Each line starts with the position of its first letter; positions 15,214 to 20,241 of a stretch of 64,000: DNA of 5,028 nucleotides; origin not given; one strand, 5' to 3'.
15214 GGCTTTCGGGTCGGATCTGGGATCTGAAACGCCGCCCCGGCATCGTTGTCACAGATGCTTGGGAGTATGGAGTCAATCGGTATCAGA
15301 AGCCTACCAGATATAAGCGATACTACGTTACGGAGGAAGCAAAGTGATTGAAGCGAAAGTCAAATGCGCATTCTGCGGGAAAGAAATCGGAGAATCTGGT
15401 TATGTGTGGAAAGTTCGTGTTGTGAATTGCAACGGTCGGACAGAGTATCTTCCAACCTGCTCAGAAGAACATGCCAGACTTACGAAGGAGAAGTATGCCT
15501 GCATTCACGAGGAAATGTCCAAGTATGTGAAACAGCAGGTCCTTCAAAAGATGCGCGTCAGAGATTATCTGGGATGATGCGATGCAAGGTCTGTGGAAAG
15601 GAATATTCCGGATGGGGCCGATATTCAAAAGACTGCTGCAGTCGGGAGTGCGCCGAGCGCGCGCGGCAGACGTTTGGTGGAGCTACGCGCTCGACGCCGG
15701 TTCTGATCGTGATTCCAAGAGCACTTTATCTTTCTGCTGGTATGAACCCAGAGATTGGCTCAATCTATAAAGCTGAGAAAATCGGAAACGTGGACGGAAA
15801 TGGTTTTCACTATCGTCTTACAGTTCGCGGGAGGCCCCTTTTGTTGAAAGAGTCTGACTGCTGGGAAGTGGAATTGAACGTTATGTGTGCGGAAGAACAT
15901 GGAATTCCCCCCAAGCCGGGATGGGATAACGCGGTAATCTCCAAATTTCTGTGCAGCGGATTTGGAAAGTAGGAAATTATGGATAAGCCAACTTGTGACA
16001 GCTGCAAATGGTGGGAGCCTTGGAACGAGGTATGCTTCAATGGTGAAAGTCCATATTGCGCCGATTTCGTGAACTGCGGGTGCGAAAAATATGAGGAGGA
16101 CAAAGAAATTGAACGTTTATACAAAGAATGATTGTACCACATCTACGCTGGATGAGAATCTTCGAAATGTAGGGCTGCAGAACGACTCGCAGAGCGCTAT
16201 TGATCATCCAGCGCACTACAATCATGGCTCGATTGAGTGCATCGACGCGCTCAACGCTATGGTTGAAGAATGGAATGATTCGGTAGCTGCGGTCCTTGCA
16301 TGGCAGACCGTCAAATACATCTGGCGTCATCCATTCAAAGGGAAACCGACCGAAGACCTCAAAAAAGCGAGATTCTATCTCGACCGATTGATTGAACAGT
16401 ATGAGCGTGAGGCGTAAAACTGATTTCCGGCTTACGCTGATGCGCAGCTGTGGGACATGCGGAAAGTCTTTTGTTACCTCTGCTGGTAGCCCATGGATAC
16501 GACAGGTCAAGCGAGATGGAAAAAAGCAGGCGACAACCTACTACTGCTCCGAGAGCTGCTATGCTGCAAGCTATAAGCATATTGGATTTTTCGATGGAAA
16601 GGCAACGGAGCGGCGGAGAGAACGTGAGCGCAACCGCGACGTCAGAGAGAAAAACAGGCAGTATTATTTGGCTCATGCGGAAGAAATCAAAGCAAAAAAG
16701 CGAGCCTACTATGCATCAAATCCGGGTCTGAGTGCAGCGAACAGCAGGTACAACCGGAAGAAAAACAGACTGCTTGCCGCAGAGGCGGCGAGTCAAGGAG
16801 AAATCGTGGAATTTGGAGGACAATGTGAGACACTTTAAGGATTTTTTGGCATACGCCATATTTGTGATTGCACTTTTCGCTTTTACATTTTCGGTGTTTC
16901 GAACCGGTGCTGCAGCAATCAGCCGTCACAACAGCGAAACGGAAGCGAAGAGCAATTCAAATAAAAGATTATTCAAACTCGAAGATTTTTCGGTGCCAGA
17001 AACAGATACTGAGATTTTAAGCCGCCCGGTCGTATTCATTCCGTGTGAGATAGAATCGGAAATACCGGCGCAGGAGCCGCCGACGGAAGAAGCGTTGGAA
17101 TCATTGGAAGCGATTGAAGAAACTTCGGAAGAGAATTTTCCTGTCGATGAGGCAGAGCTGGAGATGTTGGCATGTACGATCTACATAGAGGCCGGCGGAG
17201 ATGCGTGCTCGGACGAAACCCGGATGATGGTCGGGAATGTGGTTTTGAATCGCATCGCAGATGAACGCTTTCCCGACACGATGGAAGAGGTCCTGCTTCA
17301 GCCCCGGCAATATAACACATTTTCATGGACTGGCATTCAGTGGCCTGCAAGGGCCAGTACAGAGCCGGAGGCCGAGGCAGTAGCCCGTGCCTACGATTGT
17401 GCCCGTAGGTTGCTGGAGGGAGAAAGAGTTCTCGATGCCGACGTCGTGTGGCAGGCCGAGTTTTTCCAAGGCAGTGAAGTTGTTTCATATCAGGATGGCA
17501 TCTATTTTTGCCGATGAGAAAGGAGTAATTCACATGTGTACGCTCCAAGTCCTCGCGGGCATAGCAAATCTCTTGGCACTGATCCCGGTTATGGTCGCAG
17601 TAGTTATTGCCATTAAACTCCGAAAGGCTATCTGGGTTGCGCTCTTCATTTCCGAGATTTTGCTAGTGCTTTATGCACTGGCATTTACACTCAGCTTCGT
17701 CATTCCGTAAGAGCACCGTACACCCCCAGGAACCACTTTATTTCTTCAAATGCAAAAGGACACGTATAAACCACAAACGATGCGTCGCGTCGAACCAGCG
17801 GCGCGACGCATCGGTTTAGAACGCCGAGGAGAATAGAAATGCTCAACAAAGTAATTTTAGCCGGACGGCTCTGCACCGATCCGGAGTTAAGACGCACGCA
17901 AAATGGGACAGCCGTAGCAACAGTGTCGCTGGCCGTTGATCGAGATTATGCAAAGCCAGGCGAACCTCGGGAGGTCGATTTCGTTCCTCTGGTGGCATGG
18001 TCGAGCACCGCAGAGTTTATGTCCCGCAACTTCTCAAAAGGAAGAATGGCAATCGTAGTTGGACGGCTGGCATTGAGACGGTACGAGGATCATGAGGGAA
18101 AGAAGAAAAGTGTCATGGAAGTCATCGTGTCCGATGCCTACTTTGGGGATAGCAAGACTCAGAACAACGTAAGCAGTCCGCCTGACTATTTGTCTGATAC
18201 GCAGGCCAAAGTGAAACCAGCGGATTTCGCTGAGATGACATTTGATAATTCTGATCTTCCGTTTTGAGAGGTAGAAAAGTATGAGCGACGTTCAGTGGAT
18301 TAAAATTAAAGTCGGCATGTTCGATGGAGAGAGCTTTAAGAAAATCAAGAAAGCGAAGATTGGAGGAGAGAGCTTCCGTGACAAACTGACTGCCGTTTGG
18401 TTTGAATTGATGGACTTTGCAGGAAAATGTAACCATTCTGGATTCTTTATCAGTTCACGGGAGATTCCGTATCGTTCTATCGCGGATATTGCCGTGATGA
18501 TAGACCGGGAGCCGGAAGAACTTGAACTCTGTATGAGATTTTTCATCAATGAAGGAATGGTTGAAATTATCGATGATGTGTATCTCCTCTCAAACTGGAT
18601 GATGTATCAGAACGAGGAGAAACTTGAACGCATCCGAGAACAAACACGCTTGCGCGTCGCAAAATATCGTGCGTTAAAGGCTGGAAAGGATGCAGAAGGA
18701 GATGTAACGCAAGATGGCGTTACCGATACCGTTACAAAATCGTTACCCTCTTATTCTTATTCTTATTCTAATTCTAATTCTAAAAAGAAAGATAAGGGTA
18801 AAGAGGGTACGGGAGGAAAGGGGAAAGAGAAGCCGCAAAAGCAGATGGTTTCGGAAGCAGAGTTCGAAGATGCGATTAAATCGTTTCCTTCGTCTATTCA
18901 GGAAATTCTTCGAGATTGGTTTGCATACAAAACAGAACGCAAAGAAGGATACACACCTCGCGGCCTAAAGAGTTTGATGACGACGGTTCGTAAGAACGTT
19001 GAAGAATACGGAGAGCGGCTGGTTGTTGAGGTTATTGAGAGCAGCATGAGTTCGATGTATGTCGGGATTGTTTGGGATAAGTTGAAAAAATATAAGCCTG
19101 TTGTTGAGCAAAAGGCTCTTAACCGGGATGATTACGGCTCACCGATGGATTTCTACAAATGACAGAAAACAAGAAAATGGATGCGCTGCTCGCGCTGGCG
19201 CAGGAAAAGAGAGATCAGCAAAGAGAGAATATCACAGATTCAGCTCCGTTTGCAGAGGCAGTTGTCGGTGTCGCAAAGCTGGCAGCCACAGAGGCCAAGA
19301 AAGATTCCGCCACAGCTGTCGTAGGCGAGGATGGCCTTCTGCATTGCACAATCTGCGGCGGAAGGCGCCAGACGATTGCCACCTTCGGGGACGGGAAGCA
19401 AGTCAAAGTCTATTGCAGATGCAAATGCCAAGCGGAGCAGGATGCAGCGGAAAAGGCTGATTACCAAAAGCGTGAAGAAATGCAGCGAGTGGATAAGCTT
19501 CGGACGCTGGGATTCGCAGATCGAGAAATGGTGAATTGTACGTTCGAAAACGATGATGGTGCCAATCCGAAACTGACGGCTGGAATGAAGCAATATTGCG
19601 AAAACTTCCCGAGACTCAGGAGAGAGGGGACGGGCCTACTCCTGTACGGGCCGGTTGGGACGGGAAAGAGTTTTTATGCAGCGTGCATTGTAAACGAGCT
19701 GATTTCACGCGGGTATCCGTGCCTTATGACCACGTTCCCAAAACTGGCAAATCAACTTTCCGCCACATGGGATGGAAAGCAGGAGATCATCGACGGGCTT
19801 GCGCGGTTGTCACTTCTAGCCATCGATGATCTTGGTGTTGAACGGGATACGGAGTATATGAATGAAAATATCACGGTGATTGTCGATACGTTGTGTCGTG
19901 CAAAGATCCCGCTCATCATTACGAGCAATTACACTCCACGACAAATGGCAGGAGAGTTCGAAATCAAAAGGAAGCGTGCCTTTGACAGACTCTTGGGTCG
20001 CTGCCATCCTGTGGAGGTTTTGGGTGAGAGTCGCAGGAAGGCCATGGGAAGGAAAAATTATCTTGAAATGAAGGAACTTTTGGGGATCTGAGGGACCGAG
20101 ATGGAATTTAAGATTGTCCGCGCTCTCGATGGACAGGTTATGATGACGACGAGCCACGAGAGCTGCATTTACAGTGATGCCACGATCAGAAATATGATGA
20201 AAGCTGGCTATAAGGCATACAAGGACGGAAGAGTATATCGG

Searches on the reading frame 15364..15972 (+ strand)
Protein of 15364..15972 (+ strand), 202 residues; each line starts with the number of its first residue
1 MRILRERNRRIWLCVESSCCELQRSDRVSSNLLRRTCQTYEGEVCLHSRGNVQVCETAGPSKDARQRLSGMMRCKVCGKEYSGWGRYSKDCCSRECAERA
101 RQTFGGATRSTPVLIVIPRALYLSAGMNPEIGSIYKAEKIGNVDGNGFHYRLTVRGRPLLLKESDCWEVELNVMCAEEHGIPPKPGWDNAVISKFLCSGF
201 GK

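Call 54: search_protein_families(library=phrogs, proteins=[window:15364-15972:+], max_evalue=0.001)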
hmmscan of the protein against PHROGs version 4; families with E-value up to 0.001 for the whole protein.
window:15364-15972:+ (202 aa): 1 family
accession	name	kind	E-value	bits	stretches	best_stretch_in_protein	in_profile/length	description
phrog_1271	-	DNA, RNA and nucleotide metabolism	0.00046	20.7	1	34-109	134-207/361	HNH endonuclease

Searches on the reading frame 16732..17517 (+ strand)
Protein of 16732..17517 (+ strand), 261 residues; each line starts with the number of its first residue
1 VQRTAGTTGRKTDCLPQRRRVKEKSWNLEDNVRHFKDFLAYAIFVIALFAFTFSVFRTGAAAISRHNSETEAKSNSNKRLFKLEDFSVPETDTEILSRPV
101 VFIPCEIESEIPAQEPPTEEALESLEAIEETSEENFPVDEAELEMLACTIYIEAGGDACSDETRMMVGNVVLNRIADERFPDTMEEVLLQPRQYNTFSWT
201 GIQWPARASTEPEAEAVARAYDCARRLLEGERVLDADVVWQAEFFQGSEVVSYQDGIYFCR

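Call 54: search_protein_families(library=phrogs, proteins=[window:16732-17517:+], max_evalue=0.001)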
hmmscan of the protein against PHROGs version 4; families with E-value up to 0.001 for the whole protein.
window:16732-17517:+ (261 aa): 5 families
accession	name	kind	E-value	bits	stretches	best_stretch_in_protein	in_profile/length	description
phrog_38339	-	unknown function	4e-39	135.6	1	134-261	63-193/193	-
phrog_938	-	lysis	2.9e-09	35.5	1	131-248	41-149/2185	endolysin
phrog_17417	-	unknown function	3.7e-09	37.6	1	106-197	46-135/192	-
phrog_30550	-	unknown function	8.5e-07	29.8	1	120-198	67-145/220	-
phrog_14642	-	lysis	5.5e-06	27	1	123-207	83-165/215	endolysin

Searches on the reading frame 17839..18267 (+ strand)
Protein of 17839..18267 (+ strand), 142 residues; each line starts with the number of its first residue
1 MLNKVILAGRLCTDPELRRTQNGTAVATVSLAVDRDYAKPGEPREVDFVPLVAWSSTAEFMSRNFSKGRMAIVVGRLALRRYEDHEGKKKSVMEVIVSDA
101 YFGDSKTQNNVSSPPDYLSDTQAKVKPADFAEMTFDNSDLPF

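Call 54: search_protein_families(library=phrogs, proteins=[window:17839-18267:+], max_evalue=0.001)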
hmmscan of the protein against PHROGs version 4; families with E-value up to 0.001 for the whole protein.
window:17839-18267:+ (142 aa): 4 families
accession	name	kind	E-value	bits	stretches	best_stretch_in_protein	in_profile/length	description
phrog_44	-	DNA, RNA and nucleotide metabolism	1.1e-40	141.1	1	1-142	86-228/271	single strand DNA binding protein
phrog_25370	-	unknown function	1.8e-12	47.7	1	1-39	1-39/48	-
phrog_12631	-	DNA, RNA and nucleotide metabolism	2.4e-05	25.4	1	1-33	29-61/78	single strand DNA binding protein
phrog_26861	-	unknown function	0.00033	20.9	1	3-94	135-220/242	-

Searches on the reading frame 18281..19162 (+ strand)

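Call 54: search_protein_families(library=phrogs, proteins=[window:18281-19162:+], max_evalue=0.001)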
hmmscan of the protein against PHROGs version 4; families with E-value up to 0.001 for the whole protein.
window:18281-19162:+ (293 aa): 5 families
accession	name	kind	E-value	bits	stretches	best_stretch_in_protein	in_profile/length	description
phrog_11769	-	unknown function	7.7e-25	88.6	1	1-145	4-143/431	-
phrog_4880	-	DNA, RNA and nucleotide metabolism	2.9e-21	77.2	1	2-208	2-202/304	replisome organizer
phrog_1163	-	unknown function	4.9e-18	66.8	1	1-211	1-191/273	-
phrog_10469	-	DNA, RNA and nucleotide metabolism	4.7e-16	60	1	2-155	5-152/305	DnaD-like helicase loader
phrog_186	-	DNA, RNA and nucleotide metabolism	9.7e-10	39.6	1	1-208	17-191/308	DnaD-like helicase loader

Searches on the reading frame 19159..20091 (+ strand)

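Call 54: search_protein_families(library=phrogs, proteins=[window:19159-20091:+], max_evalue=0.001)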
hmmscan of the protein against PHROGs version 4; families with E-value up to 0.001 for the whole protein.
window:19159-20091:+ (310 aa): 6 families
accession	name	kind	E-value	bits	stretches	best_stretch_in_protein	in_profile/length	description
phrog_50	-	DNA, RNA and nucleotide metabolism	5.6e-50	171.9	1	58-306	273-523/570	DnaC-like helicase loader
phrog_3277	-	DNA, RNA and nucleotide metabolism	4e-31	109.1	1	155-304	8-164/168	DnaC-like helicase loader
phrog_26922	-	DNA, RNA and nucleotide metabolism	3.1e-06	28.7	1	212-279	7-71/92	DnaC-like helicase loader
phrog_325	-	DNA, RNA and nucleotide metabolism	0.00015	21.1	1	92-192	420-526/986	Dda-like helicase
phrog_27475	-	unknown function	0.0006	19.4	1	159-299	444-589/599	-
phrog_2376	-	other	0.00088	19.7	0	149-192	67-109/363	ATPase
